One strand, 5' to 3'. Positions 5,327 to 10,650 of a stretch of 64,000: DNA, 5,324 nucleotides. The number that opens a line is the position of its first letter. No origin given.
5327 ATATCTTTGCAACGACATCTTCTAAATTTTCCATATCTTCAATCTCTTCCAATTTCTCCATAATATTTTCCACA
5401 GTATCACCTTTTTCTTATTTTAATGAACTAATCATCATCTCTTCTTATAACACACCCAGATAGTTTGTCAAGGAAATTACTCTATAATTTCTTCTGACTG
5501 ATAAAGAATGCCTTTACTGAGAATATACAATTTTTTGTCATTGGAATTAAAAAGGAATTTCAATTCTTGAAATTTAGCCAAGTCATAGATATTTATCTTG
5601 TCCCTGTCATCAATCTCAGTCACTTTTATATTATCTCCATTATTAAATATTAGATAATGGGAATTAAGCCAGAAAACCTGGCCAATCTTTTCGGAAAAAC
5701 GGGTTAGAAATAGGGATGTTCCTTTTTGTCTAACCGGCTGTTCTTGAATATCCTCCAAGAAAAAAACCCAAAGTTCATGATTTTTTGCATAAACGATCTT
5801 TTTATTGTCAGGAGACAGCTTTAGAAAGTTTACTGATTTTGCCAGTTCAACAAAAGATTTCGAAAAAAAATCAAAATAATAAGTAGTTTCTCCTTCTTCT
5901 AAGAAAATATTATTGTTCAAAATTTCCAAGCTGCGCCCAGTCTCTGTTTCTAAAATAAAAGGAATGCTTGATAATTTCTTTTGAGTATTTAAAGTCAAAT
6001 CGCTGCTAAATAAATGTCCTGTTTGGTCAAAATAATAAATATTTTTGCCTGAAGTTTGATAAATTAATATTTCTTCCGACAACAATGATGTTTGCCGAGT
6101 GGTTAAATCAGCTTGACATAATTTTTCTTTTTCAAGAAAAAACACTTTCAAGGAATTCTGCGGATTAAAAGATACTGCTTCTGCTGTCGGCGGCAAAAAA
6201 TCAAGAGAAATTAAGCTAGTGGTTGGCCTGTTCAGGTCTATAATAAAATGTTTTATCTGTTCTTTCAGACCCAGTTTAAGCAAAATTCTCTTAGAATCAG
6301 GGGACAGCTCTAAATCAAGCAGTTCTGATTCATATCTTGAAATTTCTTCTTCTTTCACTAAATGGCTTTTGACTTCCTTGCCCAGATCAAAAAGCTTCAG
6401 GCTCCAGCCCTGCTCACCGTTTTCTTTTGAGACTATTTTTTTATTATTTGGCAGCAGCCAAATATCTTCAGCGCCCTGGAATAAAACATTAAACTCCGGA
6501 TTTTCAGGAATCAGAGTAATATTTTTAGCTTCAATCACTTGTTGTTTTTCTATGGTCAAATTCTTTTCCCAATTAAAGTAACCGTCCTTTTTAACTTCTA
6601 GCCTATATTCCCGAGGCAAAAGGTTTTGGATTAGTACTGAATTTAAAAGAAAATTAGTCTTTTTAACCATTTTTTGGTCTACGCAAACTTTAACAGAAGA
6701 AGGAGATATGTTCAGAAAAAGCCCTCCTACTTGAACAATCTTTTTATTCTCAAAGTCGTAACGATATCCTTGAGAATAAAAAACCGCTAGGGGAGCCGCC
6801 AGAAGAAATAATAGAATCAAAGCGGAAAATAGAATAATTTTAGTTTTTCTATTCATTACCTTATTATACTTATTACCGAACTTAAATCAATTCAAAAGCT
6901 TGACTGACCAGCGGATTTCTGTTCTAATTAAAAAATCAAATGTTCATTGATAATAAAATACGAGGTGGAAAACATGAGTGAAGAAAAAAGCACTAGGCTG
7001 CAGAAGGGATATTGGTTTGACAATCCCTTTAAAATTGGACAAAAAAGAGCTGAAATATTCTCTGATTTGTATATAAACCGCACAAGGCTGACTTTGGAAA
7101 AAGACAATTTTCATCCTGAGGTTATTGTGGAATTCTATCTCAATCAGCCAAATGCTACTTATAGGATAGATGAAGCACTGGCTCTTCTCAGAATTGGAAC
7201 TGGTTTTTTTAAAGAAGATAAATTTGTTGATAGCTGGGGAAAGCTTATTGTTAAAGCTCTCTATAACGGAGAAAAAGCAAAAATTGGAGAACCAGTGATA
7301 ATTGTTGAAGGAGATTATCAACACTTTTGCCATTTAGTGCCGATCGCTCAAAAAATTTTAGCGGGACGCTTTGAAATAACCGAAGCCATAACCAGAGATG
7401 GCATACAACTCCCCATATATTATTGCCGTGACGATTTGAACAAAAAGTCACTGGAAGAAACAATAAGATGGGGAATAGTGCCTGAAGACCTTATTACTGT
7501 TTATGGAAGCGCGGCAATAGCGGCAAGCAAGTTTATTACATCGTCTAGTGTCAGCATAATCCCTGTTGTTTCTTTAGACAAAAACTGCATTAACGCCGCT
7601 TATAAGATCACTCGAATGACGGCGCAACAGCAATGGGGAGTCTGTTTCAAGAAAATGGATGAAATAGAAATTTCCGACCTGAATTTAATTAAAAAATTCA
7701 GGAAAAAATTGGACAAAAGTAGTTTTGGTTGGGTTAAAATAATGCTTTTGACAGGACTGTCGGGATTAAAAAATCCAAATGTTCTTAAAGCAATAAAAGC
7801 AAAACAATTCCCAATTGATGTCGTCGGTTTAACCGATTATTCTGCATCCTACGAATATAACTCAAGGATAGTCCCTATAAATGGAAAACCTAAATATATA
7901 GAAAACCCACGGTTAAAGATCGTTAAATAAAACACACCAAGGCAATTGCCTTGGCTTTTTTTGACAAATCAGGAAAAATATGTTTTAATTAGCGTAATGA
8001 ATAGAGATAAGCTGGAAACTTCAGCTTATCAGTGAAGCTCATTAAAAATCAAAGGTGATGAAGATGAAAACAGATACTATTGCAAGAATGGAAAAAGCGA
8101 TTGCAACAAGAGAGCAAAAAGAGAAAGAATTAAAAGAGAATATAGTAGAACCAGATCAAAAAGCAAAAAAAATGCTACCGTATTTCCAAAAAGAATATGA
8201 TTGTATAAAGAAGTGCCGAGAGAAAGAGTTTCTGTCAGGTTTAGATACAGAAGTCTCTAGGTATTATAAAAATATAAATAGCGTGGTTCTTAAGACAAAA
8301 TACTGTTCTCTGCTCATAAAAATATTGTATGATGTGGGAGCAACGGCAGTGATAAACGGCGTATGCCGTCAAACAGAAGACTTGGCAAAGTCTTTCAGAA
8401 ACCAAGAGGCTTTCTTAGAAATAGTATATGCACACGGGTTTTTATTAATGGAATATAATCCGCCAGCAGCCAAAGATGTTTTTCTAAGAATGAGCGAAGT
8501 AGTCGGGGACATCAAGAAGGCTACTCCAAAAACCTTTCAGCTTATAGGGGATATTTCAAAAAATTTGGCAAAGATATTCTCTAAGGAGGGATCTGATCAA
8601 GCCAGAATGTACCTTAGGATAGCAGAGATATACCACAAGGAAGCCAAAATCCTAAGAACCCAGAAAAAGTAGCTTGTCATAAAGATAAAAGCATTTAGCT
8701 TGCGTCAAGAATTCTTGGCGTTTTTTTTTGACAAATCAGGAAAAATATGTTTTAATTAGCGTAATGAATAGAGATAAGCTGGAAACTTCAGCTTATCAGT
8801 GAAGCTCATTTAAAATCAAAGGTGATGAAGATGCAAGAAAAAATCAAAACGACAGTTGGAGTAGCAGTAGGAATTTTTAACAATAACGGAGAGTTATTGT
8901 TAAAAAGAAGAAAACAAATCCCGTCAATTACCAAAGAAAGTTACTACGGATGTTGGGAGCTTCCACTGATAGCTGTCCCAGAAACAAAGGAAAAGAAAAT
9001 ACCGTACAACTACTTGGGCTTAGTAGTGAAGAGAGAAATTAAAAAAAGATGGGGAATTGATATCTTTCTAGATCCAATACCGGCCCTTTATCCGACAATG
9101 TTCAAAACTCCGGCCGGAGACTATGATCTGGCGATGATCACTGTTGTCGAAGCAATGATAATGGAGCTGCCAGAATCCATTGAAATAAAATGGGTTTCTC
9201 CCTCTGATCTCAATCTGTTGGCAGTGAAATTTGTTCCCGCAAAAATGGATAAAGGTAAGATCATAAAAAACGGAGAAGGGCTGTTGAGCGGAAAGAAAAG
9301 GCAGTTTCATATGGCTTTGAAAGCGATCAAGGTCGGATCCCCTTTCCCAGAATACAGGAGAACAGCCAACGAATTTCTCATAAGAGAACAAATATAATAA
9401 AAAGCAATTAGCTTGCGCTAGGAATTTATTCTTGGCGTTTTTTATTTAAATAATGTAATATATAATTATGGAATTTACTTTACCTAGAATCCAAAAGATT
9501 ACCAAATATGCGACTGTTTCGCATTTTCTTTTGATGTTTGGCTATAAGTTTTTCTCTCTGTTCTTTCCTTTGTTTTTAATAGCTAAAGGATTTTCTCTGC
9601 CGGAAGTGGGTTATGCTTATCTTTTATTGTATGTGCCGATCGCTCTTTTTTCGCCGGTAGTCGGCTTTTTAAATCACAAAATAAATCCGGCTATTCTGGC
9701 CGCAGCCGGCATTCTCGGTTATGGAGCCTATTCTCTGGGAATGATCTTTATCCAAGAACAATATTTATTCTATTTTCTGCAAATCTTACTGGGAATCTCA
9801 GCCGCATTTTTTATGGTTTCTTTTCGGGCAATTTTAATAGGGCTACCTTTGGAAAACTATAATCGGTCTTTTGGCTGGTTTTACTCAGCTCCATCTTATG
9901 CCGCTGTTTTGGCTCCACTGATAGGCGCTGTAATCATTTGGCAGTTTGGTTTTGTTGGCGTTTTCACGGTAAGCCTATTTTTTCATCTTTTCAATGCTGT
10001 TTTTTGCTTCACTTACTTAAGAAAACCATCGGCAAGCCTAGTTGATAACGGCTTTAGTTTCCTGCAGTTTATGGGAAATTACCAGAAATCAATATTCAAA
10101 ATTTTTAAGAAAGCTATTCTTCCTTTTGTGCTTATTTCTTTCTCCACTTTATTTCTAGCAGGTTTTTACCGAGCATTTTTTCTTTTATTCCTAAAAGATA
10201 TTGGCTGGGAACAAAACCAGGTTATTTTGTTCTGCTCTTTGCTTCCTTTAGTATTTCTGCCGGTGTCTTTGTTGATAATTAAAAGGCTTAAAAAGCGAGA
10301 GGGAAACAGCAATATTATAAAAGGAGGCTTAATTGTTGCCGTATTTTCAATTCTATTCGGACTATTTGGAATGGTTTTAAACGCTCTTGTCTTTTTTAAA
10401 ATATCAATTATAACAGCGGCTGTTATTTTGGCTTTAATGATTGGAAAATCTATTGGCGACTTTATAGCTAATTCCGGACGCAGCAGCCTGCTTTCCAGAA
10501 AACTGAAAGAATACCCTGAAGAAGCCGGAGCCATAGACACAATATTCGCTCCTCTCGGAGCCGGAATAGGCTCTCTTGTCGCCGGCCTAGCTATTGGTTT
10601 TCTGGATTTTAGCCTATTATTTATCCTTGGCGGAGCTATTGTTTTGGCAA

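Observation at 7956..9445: Near-identical 111-nt promoter/leader and homologous terminators flank two unrelated genes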

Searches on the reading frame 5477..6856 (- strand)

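Call 8: search_protein_families(library=pfam, proteins=[window:5477-6856:-], max_evalue=1)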
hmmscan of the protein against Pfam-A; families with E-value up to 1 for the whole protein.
window:5477-6856:- (459 aa): 3 families
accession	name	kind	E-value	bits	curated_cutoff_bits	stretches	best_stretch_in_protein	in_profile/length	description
PF00930.27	DPPIV_N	-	0.0078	15.4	22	1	324-379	24-82/354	Dipeptidyl peptidase IV (DPP IV) N-terminal region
PF08308.17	PEGA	-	0.0086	16.4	20.8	1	75-110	28-63/71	PEGA domain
PF01473.26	Choline_bind_1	-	0.18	12.6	20.5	0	267-280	4-17/19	Putative cell wall binding repeat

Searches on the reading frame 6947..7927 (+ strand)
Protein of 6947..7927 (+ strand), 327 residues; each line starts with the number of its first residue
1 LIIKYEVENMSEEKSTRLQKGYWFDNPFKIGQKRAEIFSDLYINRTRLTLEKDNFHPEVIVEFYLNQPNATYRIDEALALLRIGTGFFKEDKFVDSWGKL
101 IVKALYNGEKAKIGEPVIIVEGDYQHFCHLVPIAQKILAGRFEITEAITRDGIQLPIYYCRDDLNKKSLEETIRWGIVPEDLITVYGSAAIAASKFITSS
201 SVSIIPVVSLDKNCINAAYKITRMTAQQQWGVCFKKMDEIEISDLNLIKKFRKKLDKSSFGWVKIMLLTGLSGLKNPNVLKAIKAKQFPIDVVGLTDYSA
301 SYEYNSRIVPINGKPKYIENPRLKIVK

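Call 8: search_protein_families(library=pfam, proteins=[window:6947-7927:+], max_evalue=1)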
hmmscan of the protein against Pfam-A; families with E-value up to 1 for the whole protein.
window:6947-7927:+ (327 aa): 1 family
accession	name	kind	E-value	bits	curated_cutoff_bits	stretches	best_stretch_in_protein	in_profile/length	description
PF02749.22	QRPTase_N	-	0.2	12.4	27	1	102-130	42-70/82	Quinolinate phosphoribosyl transferase, N-terminal domain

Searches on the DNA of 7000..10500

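Call 5: search_rna_families(source=window, start=7000, end=10500, threshold=evalue, max_evalue=10)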
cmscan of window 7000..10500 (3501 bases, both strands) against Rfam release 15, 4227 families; matches with E-value up to 10: 4.
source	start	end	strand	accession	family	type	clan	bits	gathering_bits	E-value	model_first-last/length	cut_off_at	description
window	7900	7962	+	RF02343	ar9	Gene; sRNA;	-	21.8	45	2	1-149/149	no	Alphaproteobacterial sRNA ar9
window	8703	8749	+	RF00490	S-element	Cis-reg;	-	20.8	47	3.4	1-67/67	no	S-element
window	8462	8531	+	RF00580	SNORD91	Gene; snRNA; snoRNA; CD-box;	-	19.6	51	6.5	1-95/95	no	Small nucleolar RNA SNORD91 family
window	8468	8522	+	RF01162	sn668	Gene; snRNA; snoRNA; CD-box;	-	19.3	40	2.1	1-65/65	no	Small nucleolar RNA sn668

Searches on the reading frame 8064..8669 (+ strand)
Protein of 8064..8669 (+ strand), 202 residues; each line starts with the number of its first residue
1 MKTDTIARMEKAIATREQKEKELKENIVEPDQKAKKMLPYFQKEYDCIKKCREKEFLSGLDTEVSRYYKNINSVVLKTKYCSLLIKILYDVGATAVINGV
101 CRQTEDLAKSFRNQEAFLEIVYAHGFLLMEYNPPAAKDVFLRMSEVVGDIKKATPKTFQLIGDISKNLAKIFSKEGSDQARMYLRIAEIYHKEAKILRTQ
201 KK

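Call 8: search_protein_families(library=pfam, proteins=[window:8064-8669:+], max_evalue=1)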
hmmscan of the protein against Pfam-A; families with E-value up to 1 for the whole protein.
window:8064-8669:+ (202 aa): 1 family
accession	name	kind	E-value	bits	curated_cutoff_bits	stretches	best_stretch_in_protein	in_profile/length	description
PF22840.2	CATSPERG_NTD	-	0.064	13.5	27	1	10-85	23-104/159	CATSPERG N-terminal domain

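Call 27: find_homologous_proteins(query=window:8064-8669:+, max_evalue=0.001)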
Query window:8064-8669:+ (202 aa): 2 proteins with E <= 0.001 among 131 candidates.
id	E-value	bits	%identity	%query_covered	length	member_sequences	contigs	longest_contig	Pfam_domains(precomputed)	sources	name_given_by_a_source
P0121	1.6e-124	431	100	100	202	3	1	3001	-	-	-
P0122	1.8e-103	362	83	100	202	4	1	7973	-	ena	-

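Call 29: find_encoding_contigs(protein=P0122, flank=6000, max_places=4)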
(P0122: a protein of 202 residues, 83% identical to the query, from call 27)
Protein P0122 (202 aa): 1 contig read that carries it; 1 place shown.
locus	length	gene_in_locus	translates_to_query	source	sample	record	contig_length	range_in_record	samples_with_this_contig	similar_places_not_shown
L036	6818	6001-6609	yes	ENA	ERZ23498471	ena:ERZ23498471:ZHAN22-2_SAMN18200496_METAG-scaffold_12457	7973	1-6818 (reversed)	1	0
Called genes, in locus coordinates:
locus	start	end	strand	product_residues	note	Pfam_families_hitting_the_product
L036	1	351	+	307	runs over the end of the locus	PF01193:RNA_pol_L, PF01000:RNA_pol_A_bac, PF03118:RNA_pol_A_CTD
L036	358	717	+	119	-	PF01196:Ribosomal_L17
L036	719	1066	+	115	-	PF00572:Ribosomal_L13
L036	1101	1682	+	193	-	PF00380:Ribosomal_S9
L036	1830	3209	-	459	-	-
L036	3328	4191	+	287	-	-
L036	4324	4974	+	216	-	-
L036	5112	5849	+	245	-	-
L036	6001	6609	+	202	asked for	-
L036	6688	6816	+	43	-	?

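Call 91: predict_structure(alignment_id=A10)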
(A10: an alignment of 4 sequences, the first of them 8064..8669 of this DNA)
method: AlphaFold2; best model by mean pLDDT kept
length: 202 residues; sequences in the alignment: 4
mean_pLDDT: 90.5   pTM: 0.86
mean pLDDT of the five models: 90.5, 88.7, 88.3, 73.5, 71.4
residues with pLDDT >= 90: 146; 70-90: 47; 50-70: 9; < 50: 0
segments of 3 or more residues with pLDDT < 50: none
pLDDT, mean of each block of 10 residues (from residue 1): 79 93 83 95 95 90 95 95 96 90 94 93 94 93 78 87 96 87 94 89 64
secondary structure, 60 per line:
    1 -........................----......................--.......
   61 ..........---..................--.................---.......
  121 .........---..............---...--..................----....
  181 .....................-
elements in order: H2-25 H30-51 H54-70 H74-91 H94-110 H114-129 H133-146 H155-172 H177-201

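Call 94: fold_search(model_id=the predicted structure, library=pdb)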
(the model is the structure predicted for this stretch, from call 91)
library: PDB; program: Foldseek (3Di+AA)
matches with E <= 10: 1114; with E <= 0.001: 0
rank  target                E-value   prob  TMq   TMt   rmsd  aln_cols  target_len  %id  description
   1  5o09_1C               4.4e-03  1.00  0.37  0.33  10.2       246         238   12  BtubABC mini microtubule (released 2017-07-19)
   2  5o01_A                4.4e-03  1.00  0.37  0.31  10.2       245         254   12  Crystal structure of BtubC (BKLC) from P. vanneervenii (released 2017-07-19)
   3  8usb_X                8.4e-03  1.00  0.44  0.24   9.2       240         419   12  Non-substrate-engaged human 26S proteasome with Nub1/FAT10 bound to Rpn1 (released 2024-11-06)
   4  5cwm                  1.1e-02  0.91  0.23  0.21  17.4       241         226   16  Crystal structure of de novo designed helical repeat protein DHR64 (released 2015-12-16)
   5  9dze_A                1.3e-02  1.00  0.42  0.29  11.2       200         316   13  Computationally Designed Bifaceted Protein Nanomaterial pD5-14 (released 2024-10-30)
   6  8fbn_F                1.5e-02  1.00  0.52  0.49   9.7       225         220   12  Improving the secretion of designed protein assemblies through negative design of cryptic transmembrane domains (released 2023-03-22)
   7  3u3w_A                1.7e-02  1.00  0.47  0.36   9.7       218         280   12  Crystal Structure of Bacillus thuringiensis PlcR in complex with the peptide PapR7 and DNA (released 2013-01-09)
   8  8fbj                  1.7e-02  0.99  0.35  0.26  13.4       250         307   16  Improving the secretion of designed protein assemblies through negative design of cryptic transmembrane domains (released 2023-03-22)
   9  4ui9_O                2.5e-02  1.00  0.44  0.17   6.4       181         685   13  Atomic structure of the human Anaphase-Promoting Complex (released 2015-06-17)
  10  5a31_O                2.5e-02  1.00  0.44  0.17   6.4       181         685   13  Structure of the human APC-Cdh1-Hsl1-UbcH10 complex. (released 2015-11-18)
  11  5cwn                  2.5e-02  0.99  0.36  0.35  11.6       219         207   15  Crystal structure of de novo designed helical repeat protein DHR71 (released 2015-12-16)
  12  8amz_Q                2.6e-02  1.00  0.55  0.30   8.7       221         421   11  Spinach 19S proteasome (released 2022-08-24)
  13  6e9z_A                3.2e-02  0.98  0.32  0.30  13.8       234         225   17  DHF119 filament (released 2018-11-21)
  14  5oj8                  3.3e-02  1.00  0.55  0.53   7.2       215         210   10  Crystal structure of the KLC1-TPR domain ([A1-B5] fragment) (released 2017-10-11)
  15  5a7d_D                3.3e-02  1.00  0.48  0.31   9.7       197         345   10  Tetrameric assembly of LGN with Inscuteable (released 2016-08-03)
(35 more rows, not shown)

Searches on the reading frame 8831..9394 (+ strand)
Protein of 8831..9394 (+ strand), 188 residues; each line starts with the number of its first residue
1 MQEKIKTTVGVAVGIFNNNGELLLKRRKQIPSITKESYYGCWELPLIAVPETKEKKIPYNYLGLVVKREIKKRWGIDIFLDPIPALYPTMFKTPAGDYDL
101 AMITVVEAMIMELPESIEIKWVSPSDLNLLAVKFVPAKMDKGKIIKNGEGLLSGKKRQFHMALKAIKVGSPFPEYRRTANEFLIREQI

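Call 8: search_protein_families(library=pfam, proteins=[window:8831-9394:+], max_evalue=1)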
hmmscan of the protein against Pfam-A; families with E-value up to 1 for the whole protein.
window:8831-9394:+ (188 aa): 2 families
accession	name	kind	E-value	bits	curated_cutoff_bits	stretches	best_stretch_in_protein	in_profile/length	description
PF14815.12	NUDIX_4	-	0.053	13.8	35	1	13-128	3-99/113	NUDIX domain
PF00293.34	NUDIX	-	0.062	13.8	21.1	0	8-45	3-34/134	NUDIX domain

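Call 28: find_homologous_proteins(query=window:8831-9394:+, max_evalue=0.001)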
Query window:8831-9394:+ (188 aa): 3 proteins with E <= 0.001 among 91 candidates.
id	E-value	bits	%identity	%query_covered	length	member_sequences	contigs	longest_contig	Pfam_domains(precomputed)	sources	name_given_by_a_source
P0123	9.0e-120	415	100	100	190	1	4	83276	-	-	-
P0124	3.5e-39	152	51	96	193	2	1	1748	-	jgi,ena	-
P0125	2.8e-24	104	41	99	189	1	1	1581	-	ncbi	-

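Call 30: find_encoding_contigs(protein=P0124, flank=3000, max_places=3)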
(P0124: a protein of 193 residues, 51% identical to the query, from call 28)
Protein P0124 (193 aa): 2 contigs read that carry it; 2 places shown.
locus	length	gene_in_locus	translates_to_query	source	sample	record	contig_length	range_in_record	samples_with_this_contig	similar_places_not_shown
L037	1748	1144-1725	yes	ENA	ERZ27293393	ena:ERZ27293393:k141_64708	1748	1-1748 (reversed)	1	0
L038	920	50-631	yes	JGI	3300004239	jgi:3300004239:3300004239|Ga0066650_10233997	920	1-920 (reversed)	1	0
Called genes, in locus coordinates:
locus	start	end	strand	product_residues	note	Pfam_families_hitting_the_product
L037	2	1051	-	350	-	?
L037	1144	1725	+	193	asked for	-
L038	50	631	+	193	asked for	-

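Call 31: find_encoding_contigs(protein=P0125, flank=3000, max_places=3)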
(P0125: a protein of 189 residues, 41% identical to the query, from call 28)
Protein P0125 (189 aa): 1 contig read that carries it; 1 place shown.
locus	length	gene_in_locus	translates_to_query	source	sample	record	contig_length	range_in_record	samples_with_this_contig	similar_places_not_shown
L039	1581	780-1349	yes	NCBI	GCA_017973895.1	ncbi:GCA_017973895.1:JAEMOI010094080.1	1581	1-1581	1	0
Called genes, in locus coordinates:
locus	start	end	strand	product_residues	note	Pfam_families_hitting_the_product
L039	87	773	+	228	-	PF07719:TPR_2 (faint), PF13428:TPR_14 (faint), PF13424:TPR_12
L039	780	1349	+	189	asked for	-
